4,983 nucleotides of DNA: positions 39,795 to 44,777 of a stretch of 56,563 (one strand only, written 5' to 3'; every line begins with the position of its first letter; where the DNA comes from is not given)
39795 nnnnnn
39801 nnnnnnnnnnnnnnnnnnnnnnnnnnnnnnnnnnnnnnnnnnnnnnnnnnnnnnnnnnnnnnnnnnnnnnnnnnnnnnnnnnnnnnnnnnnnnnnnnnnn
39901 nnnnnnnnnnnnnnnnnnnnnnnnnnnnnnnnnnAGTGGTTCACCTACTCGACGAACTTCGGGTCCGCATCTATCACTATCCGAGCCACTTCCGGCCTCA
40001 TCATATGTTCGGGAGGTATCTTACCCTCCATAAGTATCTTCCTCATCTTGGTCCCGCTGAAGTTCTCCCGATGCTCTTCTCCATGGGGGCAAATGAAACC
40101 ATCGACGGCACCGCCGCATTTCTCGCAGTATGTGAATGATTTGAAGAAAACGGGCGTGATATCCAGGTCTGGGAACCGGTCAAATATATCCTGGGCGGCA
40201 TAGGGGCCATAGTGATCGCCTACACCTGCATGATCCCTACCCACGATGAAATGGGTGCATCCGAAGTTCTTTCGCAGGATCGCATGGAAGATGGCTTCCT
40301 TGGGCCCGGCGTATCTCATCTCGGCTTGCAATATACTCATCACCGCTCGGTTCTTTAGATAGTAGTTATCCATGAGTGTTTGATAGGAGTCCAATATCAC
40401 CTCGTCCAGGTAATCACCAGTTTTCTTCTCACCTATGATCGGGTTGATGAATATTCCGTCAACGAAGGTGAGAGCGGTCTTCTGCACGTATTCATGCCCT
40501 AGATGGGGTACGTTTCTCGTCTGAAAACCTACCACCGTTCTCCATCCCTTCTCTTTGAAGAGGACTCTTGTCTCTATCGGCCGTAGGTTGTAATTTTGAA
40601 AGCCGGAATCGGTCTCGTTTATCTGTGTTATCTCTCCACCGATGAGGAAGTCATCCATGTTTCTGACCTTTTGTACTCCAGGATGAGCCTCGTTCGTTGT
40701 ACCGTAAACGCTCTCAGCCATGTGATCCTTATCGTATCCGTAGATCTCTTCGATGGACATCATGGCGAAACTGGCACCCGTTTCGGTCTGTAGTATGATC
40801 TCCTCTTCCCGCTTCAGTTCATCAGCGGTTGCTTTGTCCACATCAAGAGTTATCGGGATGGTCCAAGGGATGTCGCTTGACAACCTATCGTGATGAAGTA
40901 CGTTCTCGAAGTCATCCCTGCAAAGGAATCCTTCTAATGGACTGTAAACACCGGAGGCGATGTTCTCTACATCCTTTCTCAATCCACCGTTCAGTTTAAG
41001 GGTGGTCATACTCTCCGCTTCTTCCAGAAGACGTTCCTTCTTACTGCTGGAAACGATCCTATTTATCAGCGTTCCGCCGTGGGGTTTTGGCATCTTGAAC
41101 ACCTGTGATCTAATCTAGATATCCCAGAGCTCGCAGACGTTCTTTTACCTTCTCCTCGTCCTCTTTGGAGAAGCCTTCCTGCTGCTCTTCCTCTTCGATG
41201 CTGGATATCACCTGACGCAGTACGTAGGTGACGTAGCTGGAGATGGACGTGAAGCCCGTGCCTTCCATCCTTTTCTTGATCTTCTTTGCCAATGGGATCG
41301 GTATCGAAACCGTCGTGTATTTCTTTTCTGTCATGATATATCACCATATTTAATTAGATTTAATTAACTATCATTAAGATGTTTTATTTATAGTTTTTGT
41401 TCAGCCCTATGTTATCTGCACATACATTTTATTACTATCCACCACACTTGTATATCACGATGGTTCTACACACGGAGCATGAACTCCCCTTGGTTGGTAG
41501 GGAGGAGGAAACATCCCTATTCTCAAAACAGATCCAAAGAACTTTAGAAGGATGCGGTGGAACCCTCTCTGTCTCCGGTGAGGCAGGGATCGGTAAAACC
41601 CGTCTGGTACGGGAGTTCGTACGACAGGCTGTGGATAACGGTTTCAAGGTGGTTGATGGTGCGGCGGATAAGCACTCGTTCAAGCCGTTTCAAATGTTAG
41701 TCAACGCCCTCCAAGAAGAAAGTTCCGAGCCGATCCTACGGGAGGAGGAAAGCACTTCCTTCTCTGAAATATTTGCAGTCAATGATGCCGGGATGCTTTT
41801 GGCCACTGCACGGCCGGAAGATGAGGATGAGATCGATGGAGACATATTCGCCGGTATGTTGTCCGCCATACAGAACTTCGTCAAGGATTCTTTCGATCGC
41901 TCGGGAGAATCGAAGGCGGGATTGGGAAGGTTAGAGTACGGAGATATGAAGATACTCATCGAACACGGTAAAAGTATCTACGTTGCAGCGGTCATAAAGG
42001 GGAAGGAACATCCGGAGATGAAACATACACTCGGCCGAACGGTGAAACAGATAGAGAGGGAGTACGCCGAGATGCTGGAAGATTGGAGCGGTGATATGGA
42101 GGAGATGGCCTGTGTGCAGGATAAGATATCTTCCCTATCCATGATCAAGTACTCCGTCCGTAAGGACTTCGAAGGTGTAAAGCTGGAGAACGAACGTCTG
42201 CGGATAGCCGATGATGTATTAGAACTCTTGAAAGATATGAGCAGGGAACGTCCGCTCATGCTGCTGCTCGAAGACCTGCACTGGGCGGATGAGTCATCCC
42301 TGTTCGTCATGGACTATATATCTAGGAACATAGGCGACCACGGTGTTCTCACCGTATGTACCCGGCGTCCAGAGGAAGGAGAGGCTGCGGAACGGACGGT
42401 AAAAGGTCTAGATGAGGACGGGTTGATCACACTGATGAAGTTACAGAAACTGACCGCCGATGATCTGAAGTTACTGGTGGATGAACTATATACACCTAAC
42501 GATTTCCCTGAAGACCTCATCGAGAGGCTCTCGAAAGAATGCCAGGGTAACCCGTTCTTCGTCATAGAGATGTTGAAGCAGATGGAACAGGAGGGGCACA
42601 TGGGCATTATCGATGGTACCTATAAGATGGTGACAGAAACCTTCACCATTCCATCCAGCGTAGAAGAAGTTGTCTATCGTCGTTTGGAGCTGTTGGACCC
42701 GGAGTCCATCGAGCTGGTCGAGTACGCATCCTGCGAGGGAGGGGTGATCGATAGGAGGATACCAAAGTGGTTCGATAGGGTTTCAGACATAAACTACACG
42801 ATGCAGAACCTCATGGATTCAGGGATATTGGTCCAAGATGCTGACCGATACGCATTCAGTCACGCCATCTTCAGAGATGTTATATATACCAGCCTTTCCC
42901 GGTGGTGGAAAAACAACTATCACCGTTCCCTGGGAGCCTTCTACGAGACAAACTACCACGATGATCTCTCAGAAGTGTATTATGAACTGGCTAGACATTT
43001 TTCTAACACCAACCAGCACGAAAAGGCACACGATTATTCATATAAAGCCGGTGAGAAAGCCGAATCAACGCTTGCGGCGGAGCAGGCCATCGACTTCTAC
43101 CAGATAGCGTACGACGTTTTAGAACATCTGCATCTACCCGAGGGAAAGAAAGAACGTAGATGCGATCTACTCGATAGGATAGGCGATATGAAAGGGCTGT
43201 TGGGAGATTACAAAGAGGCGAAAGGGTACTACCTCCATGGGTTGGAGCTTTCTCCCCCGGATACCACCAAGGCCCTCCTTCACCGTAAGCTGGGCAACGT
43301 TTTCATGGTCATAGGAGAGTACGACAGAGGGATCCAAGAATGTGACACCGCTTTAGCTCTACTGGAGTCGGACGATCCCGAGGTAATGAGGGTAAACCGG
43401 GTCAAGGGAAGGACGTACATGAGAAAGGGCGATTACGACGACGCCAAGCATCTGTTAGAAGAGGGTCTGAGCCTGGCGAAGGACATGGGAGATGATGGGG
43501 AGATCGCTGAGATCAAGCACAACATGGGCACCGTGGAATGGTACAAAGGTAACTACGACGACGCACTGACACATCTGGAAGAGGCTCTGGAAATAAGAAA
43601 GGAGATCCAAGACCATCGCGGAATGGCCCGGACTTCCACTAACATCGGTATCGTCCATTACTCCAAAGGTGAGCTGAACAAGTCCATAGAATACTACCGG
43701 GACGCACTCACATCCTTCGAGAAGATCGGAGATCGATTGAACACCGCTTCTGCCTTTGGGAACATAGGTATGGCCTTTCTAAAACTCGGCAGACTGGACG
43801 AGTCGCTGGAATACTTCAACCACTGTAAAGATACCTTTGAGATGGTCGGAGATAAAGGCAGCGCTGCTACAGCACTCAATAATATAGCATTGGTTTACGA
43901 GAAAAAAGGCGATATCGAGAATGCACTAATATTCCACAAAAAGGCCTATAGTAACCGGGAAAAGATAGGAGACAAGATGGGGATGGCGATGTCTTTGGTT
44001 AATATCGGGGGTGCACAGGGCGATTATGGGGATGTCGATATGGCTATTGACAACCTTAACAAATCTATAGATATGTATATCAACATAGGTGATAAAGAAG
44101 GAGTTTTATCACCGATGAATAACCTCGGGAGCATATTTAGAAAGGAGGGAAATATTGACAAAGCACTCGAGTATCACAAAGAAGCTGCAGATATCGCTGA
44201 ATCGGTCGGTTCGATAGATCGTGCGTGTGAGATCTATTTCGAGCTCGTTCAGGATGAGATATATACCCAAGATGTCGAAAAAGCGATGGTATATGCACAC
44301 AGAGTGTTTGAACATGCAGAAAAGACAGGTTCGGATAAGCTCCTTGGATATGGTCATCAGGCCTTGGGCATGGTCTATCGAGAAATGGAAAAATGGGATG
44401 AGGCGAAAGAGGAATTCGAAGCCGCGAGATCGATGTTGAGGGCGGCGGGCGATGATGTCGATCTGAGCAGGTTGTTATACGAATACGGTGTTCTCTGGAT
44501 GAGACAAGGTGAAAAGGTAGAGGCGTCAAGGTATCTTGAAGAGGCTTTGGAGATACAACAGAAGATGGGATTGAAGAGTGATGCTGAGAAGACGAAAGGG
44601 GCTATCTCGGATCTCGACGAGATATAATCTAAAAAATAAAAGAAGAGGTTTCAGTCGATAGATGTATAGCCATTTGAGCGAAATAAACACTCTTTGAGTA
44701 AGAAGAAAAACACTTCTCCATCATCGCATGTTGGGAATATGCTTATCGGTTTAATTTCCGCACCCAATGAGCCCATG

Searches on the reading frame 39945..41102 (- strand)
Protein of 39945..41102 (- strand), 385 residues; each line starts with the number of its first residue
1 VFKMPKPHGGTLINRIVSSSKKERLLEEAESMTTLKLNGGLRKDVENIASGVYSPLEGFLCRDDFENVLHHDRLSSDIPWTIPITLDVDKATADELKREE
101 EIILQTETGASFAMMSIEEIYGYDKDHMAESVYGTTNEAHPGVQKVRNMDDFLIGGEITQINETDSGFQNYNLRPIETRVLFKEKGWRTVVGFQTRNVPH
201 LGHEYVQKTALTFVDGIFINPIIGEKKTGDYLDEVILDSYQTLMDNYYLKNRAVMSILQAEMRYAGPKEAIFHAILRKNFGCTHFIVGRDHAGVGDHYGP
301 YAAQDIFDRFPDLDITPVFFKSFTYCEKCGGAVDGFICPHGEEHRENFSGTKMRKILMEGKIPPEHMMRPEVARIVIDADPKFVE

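Call 38: search_protein_families(library=pfam, proteins=[window:39945-41102:-], max_evalue=0.001)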
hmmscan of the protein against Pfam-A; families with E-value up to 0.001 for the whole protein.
window:39945-41102:- (385 aa): 2 families
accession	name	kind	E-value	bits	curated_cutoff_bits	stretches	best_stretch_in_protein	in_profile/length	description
PF01747.23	ATP-sulfurylase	-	5.8e-89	297.5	24.3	1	170-377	2-210/212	ATP-sulfurylase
PF14306.12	PUA_2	-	8.5e-53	178.6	27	1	6-162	2-158/159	PUA-like domain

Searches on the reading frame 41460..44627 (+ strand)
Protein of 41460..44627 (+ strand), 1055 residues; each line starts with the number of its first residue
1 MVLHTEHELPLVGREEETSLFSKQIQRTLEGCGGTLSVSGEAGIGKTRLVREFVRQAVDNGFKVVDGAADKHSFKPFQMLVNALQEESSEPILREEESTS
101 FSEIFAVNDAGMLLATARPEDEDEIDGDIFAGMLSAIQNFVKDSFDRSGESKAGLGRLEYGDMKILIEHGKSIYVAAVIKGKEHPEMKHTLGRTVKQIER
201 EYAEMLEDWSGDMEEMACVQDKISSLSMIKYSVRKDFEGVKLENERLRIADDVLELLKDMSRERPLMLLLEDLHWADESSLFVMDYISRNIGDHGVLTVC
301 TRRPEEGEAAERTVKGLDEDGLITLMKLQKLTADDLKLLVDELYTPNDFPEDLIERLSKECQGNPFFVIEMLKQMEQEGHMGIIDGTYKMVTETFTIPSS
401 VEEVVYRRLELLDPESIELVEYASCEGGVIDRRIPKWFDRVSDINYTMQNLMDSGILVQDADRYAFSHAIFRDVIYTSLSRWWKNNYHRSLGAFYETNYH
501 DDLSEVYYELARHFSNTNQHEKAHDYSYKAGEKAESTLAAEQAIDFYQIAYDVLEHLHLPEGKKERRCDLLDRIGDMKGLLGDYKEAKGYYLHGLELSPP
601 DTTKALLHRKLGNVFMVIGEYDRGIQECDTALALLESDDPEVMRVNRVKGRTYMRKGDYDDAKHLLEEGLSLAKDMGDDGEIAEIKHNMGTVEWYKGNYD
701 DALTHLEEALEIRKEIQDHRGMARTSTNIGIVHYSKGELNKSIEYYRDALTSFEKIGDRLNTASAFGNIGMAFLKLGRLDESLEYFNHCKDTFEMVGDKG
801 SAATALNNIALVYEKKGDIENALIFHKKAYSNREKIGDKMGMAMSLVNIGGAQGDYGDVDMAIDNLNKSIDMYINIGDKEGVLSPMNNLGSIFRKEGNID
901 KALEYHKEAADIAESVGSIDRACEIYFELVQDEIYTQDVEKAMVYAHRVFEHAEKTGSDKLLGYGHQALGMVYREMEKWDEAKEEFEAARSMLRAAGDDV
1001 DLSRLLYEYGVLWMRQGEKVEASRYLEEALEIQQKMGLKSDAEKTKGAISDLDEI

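Call 12: search_protein_families(library=pfam, proteins=[window:41460-44627:+], max_evalue=0.001)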
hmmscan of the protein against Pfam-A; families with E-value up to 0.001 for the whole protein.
window:41460-44627:+ (1055 aa): 20 families
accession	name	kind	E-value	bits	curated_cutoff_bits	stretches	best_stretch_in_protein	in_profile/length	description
PF13424.12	TPR_12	-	4.9e-66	219.3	30.1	6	682-755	2-77/77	Tetratricopeptide repeat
PF07719.23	TPR_2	-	9.9e-40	131.8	27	0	683-713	1-31/34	Tetratricopeptide repeat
PF00515.34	TPR_1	-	1.1e-38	129.9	27.8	0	887-913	5-31/34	Tetratricopeptide repeat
PF13374.12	TPR_10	-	2.5e-33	113.6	27.5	1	683-715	2-34/42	Tetratricopeptide repeat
PF13181.12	TPR_8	-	1.8e-31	106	25.7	0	763-789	1-27/34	Tetratricopeptide repeat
PF13191.12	AAA_16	-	2.4e-22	80.6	32.6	2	10-134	1-121/167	AAA ATPase domain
PF13432.12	TPR_16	-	1.1e-20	74.1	32.7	0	689-752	3-60/65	Tetratricopeptide repeat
PF13176.12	TPR_7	-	4.5e-20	70.4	27.9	0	887-916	3-32/36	Tetratricopeptide repeat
PF17874.7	TPR_MalT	-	2.4e-14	53.8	45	2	618-788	14-186/336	MalT-like TPR region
PF14938.12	SNAP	-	1e-12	48.6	25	0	858-929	89-161/282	Soluble NSF attachment protein, SNAP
PF13428.12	TPR_14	-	2.3e-12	46.7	23.5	0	649-674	7-32/44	Tetratricopeptide repeat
PF10602.15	RPN7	-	2.7e-12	47.2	29.6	2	862-989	15-139/174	26S proteasome subunit RPN7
PF14559.12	TPR_19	-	4.2e-09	37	25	0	621-673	7-55/68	Tetratricopeptide repeat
PF13174.12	TPR_6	-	1.2e-08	35.5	26.3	0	969-988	6-25/33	Tetratricopeptide repeat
PF13414.12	TPR_11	-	4.7e-08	33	26.8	0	695-713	6-24/42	TPR repeat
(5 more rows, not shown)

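Call 30: search_protein_families(library=padloc, proteins=[window:41460-44627:+], max_evalue=0.01)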
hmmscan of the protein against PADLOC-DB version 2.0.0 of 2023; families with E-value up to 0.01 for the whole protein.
window:41460-44627:+ (1055 aa): 5 families
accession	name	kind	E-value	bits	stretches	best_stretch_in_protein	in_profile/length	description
PDLC01169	TPR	-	9e-29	98.6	3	801-919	107-224/252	TPR repeats containing protein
PDLC01171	TPR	-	7.4e-10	36.4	2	605-792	106-282/504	TPR repeats containing protein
PDLC01092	C3a198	-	2.9e-05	21.2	1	682-786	195-295/523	TPR protein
PDLC05012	PDC-S39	-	0.0016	15.2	0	761-820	217-276/615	-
PDLC04140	mad8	-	0.01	13.4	0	33-274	27-201/314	mads_8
